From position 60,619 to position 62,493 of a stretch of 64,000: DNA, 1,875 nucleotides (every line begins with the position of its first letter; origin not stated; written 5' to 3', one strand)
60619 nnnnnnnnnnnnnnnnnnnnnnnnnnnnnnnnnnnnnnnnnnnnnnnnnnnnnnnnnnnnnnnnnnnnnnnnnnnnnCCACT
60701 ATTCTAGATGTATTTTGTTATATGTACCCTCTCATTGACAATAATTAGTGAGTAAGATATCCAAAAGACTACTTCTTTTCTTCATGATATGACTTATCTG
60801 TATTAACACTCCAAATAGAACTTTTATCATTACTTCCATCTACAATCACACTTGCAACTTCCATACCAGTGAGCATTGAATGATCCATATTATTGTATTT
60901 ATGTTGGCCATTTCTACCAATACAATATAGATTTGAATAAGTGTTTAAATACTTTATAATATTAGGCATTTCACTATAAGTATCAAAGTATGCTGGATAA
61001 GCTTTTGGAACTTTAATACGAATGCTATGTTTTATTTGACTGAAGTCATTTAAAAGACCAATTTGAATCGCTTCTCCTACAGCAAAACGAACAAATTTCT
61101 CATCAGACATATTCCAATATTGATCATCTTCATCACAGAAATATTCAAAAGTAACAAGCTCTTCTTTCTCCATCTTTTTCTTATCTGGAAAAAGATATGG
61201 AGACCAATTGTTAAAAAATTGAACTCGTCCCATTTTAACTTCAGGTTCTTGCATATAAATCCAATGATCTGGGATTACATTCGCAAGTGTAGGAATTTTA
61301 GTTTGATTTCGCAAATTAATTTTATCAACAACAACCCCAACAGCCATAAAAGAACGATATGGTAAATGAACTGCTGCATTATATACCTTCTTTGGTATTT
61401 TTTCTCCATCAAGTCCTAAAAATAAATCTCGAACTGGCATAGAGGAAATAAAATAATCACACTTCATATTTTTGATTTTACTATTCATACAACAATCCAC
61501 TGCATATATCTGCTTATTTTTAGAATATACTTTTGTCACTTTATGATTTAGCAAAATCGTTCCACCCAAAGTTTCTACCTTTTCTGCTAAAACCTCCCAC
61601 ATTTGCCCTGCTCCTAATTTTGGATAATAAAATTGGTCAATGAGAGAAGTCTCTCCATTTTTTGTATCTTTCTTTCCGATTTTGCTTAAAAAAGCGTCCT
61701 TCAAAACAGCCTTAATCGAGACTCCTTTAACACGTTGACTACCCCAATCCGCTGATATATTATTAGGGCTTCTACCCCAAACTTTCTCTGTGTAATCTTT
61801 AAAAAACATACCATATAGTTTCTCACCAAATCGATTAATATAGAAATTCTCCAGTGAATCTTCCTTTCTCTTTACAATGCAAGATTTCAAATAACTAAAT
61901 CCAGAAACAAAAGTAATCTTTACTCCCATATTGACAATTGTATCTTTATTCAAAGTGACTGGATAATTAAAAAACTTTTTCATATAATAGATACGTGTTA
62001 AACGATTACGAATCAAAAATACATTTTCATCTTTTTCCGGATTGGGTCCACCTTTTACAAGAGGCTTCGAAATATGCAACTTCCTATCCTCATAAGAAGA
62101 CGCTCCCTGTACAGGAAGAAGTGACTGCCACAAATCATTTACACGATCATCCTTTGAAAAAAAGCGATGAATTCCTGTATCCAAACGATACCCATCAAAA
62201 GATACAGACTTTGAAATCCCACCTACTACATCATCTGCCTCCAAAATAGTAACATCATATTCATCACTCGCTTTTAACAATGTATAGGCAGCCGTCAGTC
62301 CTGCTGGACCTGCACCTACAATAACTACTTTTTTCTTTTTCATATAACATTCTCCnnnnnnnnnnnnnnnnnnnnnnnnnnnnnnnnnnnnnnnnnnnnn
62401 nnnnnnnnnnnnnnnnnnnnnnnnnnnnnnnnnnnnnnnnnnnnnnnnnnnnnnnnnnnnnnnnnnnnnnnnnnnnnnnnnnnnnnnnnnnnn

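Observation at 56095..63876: Glycan-modification-like accessory block: two GT-C-like membrane paralogs bracketing a UGM-like flavoenzyme, a lipoprotein, an orphan and a dead Rpn nuclease gene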

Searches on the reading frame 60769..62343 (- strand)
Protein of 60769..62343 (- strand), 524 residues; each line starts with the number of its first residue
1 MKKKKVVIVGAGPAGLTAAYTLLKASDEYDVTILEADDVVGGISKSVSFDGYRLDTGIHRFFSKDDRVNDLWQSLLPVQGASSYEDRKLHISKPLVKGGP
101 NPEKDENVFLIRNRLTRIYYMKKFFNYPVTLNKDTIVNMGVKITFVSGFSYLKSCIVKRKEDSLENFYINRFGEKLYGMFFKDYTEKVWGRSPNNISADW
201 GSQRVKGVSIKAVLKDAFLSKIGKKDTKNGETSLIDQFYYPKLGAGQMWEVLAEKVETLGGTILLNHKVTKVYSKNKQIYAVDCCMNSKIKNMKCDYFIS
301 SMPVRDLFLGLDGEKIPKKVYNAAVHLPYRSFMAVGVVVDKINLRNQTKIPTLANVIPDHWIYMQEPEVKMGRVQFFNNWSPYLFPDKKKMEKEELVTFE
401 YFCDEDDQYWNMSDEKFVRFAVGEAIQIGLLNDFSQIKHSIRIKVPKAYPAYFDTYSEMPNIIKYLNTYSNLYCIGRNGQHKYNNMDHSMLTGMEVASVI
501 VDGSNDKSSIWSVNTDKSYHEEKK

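Call 3: search_protein_families(library=pfam, proteins=[window:60769-62343:-], max_evalue=0.1)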
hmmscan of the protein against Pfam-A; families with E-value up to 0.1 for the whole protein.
window:60769-62343:- (524 aa): 15 families
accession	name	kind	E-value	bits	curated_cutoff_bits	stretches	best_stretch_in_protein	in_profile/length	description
PF01593.30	Amino_oxidase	-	8.6e-19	68.6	19.8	1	14-360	2-302/443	Flavin containing amine oxidoreductase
PF13450.12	NAD_binding_8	-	1.7e-15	57.5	21.9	1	8-75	1-68/68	NAD(P)-binding Rossmann-like domain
PF01266.30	DAO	-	1.4e-08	35.2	27.9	1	5-44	1-39/353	FAD dependent oxidoreductase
PF03486.20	HI0933_like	-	8.3e-07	29.1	50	1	5-41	2-36/244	HI0933-like protein Rossmann domain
PF12831.13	FAD_oxidored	-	1.6e-06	28.2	27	1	6-44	2-38/416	FAD dependent oxidoreductase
PF01946.23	Thi4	-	4.1e-06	26.6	26.2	1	4-42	18-55/235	Thi4 family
PF07992.20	Pyr_redox_2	-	5.7e-06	26.4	26.1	1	4-40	1-37/291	Pyridine nucleotide-disulphide oxidoreductase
PF00070.33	Pyr_redox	-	0.00022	22.1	22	0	5-40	1-34/82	Pyridine nucleotide-disulphide oxidoreductase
PF00890.30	FAD_binding_2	-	0.00034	20.4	20.4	1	6-42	2-36/414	FAD binding domain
PF13738.12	Pyr_redox_3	-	0.00072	19.3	30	1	7-42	1-35/305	Pyridine nucleotide-disulphide oxidoreductase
PF13454.12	NAD_binding_9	-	0.0012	19.2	21.8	1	7-43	1-40/155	FAD-NAD(P)-binding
PF04820.20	Trp_halogenase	-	0.0028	17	21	1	5-39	1-37/458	Tryptophan halogenase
PF05834.18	Lycopene_cycl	-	0.004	16.7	23.4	1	6-38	2-34/380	Lycopene cyclase protein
PF01494.25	FAD_binding_3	-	0.01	15.5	22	1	5-25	3-23/349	FAD binding domain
PF06100.17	MCRA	-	0.025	13.9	23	1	4-74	2-75/495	MCRA family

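Call 4: search_protein_families(library=ncbifam, proteins=[window:60769-62343:-], max_evalue=0.1)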
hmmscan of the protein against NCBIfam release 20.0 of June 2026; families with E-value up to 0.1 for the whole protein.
window:60769-62343:- (524 aa): 86 families (the best 25 are shown)
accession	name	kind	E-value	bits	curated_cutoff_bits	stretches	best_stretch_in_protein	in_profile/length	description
NF005546.0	PRK07208.1-2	equivalog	1.7e-206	686.8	418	1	1-524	2-526/527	hypothetical protein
NF005549.0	PRK07208.1-5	equivalog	1.2e-192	641.2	587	1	2-523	3-534/534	hypothetical protein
NF005548.0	PRK07208.1-4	equivalog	3.2e-143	477.9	389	2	107-524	77-472/488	hypothetical protein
NF005545.0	PRK07208.1-1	equivalog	8.6e-117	390.6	451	2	108-522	82-482/504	hypothetical protein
NF005547.0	PRK07208.1-3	equivalog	3.8e-84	283.1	380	2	109-521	80-459/465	hypothetical protein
NF005560.0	PRK07233.1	equivalog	3.6e-25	88.7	252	2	5-75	2-70/435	hypothetical protein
TIGR00562.1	proto_IX_ox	equivalog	4.2e-14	52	97.85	1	3-277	2-252/470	protoporphyrinogen oxidase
TIGR02734.1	crtI_fam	subfamily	1.2e-12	47.3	238.1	1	6-57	1-50/504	phytoene desaturase family protein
NF058655.1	CrtID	equivalog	2.4e-10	39.9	640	1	6-58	1-51/478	bifunctional phytoene desaturase/3,4-desaturase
NF008841.0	PRK11883.1-1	equivalog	5.7e-10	38.7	517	1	2-75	2-76/453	protoporphyrinogen oxidase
TIGR02733.1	desat_CrtD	equivalog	9.5e-10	37.7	549.7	2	4-57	2-53/492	C-3',4' desaturase CrtD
NF008845.0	PRK11883.1-5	equivalog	1.4e-09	36.8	560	1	2-72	3-77/468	protoporphyrinogen oxidase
TIGR03467.1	HpnE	equivalog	3.1e-09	36.7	283.05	1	6-82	1-77/430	hydroxysqualene dehydroxylase HpnE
NF042421.1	hydcarot_desat_CrtD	equivalog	5.9e-09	34.9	500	1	4-88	2-83/487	1-hydroxycarotenoid 3,4-desaturase CrtD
NF045689.1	BCarotKetCrtO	equivalog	4.6e-08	32.1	1000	2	241-311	238-306/563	beta-carotene ketolase CrtO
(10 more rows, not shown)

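Call 5: search_solved_structures(query=window:60769-62343:-, max_evalue=0.01, show_alignments=2)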
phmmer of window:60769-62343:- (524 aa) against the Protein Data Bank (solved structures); distinct sequences matched with E-value up to 0.01: 57.
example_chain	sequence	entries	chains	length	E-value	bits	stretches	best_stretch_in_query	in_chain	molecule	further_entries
3uka_A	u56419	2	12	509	1.2e-13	53.8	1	143-505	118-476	UDP-galactopyranose mutase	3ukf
3ukl_A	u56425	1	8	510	1.2e-13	53.8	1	143-505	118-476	UDP-galactopyranose mutase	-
3ukh_A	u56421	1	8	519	1.4e-13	53.6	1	143-505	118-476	UDP-galactopyranose mutase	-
3ukq_A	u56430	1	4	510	3.7e-13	52.2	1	143-505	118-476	UDP-galactopyranose mutase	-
3ukk_A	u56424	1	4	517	4.4e-13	51.9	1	143-505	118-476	UDP-galactopyranose mutase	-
4u8l_A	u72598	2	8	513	6.6e-13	51.4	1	143-504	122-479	UDP-galactopyranose mutase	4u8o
3ute_A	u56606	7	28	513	7.3e-13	51.2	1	143-504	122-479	UDP-galactopyranose mutase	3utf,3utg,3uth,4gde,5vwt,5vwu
4u8k_A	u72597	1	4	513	7.5e-13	51.2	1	141-504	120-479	UDP-galactopyranose mutase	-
3ukp_A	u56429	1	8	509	7.8e-13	51.1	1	143-504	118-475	UDP-galactopyranose mutase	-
4u8j_A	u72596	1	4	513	1e-12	50.7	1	152-504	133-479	UDP-galactopyranose mutase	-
4dsg_A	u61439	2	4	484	5.2e-12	48.4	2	163-502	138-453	UDP-galactopyranose mutase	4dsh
4u8m_A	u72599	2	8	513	6.5e-12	48.1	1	150-504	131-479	UDP-galactopyranose mutase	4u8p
4u8i_A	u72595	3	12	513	1e-11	47.4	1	141-504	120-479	UDP-galactopyranose mutase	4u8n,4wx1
5hhf_A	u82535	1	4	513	2.1e-11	46.4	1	143-504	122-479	UDP-galactopyranose mutase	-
3gf4_A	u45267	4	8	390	9.6e-06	27.7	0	167-198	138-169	UDP-galactopyranose mutase | Probable UDP-galactopyranose mutase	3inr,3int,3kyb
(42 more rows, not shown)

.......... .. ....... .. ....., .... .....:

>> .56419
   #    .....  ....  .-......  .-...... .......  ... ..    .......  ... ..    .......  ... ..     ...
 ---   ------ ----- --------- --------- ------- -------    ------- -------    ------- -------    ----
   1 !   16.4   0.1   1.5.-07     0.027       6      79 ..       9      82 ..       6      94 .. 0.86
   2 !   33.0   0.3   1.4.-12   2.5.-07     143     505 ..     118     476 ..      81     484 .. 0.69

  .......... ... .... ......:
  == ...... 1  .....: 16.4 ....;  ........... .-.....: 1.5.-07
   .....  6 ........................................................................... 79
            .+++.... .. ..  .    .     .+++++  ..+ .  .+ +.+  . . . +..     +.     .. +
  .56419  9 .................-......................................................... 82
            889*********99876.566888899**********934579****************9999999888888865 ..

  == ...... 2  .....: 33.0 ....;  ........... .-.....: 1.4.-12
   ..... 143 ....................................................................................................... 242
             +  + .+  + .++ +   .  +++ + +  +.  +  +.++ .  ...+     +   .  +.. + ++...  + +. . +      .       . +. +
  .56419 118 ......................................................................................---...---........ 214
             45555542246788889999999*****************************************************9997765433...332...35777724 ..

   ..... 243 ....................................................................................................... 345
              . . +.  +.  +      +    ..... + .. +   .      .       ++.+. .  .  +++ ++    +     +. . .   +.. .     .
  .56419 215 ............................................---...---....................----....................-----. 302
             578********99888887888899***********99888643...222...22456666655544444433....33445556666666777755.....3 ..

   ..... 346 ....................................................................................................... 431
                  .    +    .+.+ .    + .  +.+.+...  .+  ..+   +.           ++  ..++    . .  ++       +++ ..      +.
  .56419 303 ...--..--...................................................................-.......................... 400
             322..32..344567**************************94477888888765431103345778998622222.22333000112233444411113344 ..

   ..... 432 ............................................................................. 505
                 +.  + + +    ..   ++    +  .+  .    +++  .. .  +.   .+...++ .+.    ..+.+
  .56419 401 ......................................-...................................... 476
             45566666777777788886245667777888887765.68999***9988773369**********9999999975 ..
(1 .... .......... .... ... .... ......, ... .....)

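Call 16: find_homologous_proteins(query=window:60769-62343:-, max_evalue=1e-20)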
Query window:60769-62343:- (524 aa): 8000 proteins with E <= 1e-20 among 8000 candidates; the best 120 are listed.
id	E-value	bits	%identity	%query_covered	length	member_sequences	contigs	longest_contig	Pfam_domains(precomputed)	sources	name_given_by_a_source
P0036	0.0e+0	1201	99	100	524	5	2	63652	PF01946.24,PF01266.31,PF01593.31,PF13450.13,PF07992.21,PF03486.21,PF12831.14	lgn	-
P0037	7.5e-261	884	72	100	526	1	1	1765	PF01946.24,PF01266.31,PF01593.31,PF13450.13,PF07992.21,PF03486.21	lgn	-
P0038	2.7e-258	876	70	100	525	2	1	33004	PF01946.24,PF01266.31,PF01593.31,PF13450.13,PF07992.21,PF03486.21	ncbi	-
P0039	1.0e-256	871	71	100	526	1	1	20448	PF01946.24,PF01266.31,PF01593.31,PF13450.13,PF03486.21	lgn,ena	-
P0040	1.9e-213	728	61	100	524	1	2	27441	PF01946.24,PF01266.31,PF01593.31,PF13450.13,PF00890.31,PF07992.21,PF03486.21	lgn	-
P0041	9.1e-211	719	61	100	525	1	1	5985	PF01266.31,PF01593.31,PF13450.13,PF03486.21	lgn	-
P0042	3.7e-210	717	58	100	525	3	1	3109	PF01946.24,PF01266.31,PF01593.31,PF13450.13,PF07992.21,PF03486.21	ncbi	-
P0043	1.2e-209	715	59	100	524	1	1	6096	PF01946.24,PF01266.31,PF01593.31,PF13450.13,PF07992.21,PF03486.21,PF12831.14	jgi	-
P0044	8.9e-209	713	59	100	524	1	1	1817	PF01946.24,PF01266.31,PF01593.31,PF13450.13,PF00890.31,PF03486.21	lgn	-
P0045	1.4e-208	712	59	100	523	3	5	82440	PF01946.24,PF01266.31,PF01593.31,PF13450.13,PF07992.21,PF03486.21,PF05834.19,PF12831.14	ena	-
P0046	1.9e-208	711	-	-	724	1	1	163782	PF01946.24,PF01266.31,PF01593.31,PF13450.13,PF07992.21,PF01494.26,PF12831.14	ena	-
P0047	3.0e-208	711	58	100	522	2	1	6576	PF01946.24,PF01266.31,PF01593.31,PF13450.13,PF07992.21,PF03486.21,PF05834.19,PF06100.18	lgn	-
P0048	3.4e-208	711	59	99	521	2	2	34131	PF01946.24,PF01266.31,PF01593.31,PF13450.13,PF07992.21,PF13738.13,PF03486.21,PF12831.14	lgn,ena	-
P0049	5.5e-208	710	58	99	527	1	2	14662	PF01946.24,PF01266.31,PF01593.31,PF13450.13,PF03486.21,PF12831.14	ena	-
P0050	1.6e-207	708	58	100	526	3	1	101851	PF01946.24,PF01266.31,PF01593.31,PF13450.13,PF07992.21,PF03486.21,PF12831.14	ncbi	-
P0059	1.2e-205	702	57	100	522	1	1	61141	PF01946.24,PF01593.31,PF13450.13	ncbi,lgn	-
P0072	1.5e-202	692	58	99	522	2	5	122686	PF01946.24,PF01266.31,PF01593.31,PF13450.13,PF00890.31,PF07992.21,PF03486.21,PF12831.14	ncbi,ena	-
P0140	1.3e-197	676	57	99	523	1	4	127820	PF01946.24,PF01266.31,PF01593.31,PF13450.13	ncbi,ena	-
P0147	1.8e-197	675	57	99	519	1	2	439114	PF01266.31,PF01593.31,PF13450.13,PF03486.21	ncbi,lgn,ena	-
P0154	2.1e-197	675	56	99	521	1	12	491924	PF01946.24,PF01266.31,PF01593.31,PF13450.13,PF03486.21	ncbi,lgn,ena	-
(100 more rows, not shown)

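Call 34: search_solved_structures(query=A2, max_evalue=0.001, show_alignments=1)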
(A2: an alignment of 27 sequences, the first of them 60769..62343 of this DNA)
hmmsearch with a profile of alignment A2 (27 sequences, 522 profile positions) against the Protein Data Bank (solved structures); distinct sequences matched with E-value up to 0.001: 64 (the best 60 are shown).
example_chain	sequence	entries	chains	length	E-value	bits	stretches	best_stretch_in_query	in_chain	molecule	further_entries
4dsg_A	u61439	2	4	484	6.1e-20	74.6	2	161-504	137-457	UDP-galactopyranose mutase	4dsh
3uka_A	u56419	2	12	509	2.4e-19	72.6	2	112-502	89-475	UDP-galactopyranose mutase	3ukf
3ukl_A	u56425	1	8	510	2.5e-19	72.6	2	112-502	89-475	UDP-galactopyranose mutase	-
3ukh_A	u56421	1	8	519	2.7e-19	72.4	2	112-502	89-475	UDP-galactopyranose mutase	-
4u8l_A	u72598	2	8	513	3.2e-19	72.2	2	111-502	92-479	UDP-galactopyranose mutase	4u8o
4u8k_A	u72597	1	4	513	3.3e-19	72.2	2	110-502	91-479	UDP-galactopyranose mutase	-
3ute_A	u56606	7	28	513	3.4e-19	72.1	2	111-502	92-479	UDP-galactopyranose mutase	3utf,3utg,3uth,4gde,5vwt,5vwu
4u8j_A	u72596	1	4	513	3.7e-19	72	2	153-502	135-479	UDP-galactopyranose mutase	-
3ukq_A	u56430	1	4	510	1.1e-18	70.5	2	112-502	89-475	UDP-galactopyranose mutase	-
3ukk_A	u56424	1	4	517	1.1e-18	70.4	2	112-502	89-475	UDP-galactopyranose mutase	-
3ukp_A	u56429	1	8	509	3.1e-18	68.9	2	111-502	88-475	UDP-galactopyranose mutase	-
4u8i_A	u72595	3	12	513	7.1e-18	67.8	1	111-502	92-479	UDP-galactopyranose mutase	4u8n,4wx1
5hhf_A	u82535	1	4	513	9e-18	67.4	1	111-502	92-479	UDP-galactopyranose mutase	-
4u8m_A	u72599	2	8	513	9.7e-18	67.3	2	111-502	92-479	UDP-galactopyranose mutase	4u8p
3gf4_A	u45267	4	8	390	1.2e-11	47.3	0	2-72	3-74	UDP-galactopyranose mutase | Probable UDP-galactopyranose mutase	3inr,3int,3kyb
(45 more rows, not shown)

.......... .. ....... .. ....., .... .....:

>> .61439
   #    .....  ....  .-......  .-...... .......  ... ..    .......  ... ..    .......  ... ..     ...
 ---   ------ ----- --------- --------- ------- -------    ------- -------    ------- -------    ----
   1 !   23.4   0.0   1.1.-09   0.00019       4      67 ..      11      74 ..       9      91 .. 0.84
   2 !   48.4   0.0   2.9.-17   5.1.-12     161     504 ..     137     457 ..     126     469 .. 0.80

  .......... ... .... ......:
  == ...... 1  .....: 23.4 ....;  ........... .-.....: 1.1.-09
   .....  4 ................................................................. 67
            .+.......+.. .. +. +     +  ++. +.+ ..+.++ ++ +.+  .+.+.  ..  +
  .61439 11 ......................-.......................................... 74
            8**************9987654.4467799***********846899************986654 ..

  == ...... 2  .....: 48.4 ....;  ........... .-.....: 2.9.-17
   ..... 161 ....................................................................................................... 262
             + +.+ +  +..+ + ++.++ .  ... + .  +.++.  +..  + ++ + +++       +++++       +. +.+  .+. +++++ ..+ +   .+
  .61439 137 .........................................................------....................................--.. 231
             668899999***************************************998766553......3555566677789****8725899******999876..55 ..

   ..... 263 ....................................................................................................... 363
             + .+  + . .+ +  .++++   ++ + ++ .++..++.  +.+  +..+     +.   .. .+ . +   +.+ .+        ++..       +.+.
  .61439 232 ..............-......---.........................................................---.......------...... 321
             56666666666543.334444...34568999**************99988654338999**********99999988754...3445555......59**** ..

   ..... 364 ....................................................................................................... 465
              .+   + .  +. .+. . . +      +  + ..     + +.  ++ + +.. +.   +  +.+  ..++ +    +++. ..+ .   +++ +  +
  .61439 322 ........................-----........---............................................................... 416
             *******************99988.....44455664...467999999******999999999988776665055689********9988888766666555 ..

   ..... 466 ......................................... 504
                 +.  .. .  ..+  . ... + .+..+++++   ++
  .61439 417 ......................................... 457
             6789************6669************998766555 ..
